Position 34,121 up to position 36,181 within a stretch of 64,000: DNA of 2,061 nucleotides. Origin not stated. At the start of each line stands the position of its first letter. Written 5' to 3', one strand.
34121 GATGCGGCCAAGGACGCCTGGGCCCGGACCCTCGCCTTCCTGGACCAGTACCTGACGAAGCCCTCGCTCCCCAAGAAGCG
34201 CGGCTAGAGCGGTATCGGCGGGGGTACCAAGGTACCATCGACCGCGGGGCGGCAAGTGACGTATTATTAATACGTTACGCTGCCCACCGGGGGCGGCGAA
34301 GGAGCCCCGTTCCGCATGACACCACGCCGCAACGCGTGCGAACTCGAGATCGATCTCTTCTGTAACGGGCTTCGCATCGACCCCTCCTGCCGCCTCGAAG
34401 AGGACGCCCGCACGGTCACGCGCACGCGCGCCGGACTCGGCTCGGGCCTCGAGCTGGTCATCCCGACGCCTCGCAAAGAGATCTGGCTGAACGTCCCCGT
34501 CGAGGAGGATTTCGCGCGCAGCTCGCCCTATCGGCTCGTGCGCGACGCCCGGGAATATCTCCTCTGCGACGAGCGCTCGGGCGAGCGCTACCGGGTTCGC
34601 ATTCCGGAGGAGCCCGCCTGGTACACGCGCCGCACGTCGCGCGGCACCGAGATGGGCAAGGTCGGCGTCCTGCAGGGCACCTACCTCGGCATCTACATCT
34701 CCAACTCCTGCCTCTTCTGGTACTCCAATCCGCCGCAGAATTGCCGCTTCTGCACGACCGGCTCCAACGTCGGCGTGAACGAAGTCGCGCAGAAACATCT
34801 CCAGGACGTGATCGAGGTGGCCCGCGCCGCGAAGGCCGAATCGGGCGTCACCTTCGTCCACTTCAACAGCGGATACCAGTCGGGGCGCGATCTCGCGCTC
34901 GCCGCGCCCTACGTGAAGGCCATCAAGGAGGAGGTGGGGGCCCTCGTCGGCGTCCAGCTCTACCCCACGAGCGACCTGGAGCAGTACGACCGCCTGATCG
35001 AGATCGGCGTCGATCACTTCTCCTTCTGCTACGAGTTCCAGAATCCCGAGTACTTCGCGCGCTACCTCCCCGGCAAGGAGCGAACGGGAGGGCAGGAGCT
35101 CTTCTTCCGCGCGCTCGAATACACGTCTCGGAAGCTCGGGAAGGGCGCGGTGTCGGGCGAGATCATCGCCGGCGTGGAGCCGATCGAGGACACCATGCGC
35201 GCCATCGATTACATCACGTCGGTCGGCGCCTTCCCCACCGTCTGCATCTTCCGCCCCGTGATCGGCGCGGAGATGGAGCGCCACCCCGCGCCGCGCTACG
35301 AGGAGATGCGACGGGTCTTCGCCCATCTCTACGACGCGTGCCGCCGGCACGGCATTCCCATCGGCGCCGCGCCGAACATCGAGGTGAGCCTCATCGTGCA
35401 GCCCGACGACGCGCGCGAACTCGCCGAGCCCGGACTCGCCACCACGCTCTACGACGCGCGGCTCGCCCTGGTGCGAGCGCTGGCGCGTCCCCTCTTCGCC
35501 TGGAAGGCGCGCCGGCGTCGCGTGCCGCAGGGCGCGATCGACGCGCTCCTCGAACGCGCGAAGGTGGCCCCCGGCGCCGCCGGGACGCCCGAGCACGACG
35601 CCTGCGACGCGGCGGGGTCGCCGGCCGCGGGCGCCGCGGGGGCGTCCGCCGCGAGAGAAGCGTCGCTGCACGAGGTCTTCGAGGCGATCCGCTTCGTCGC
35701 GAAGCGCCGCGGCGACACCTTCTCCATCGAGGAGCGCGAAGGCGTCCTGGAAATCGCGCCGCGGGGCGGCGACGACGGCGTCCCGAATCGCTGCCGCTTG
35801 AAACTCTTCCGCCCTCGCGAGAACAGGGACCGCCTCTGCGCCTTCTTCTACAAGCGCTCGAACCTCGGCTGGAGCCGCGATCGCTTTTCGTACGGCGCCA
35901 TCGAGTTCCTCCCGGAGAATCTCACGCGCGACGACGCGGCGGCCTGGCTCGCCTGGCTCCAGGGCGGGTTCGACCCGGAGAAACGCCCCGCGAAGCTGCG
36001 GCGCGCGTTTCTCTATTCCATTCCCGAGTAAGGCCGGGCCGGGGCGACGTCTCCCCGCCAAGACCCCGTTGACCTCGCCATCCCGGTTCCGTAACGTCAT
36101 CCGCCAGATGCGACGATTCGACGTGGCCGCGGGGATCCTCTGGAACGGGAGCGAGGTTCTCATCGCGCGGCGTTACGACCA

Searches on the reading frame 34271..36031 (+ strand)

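Call 86: search_protein_families(library=pfam, proteins=[window:34271-36031:+], max_evalue=0.00001)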
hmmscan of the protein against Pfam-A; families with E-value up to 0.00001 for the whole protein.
window:34271-36031:+ (586 aa): 1 family
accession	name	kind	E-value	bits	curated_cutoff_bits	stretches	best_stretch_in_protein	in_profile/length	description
PF04055.27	Radical_SAM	-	8.8e-06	26.4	29.5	0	155-307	8-158/166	Radical SAM superfamily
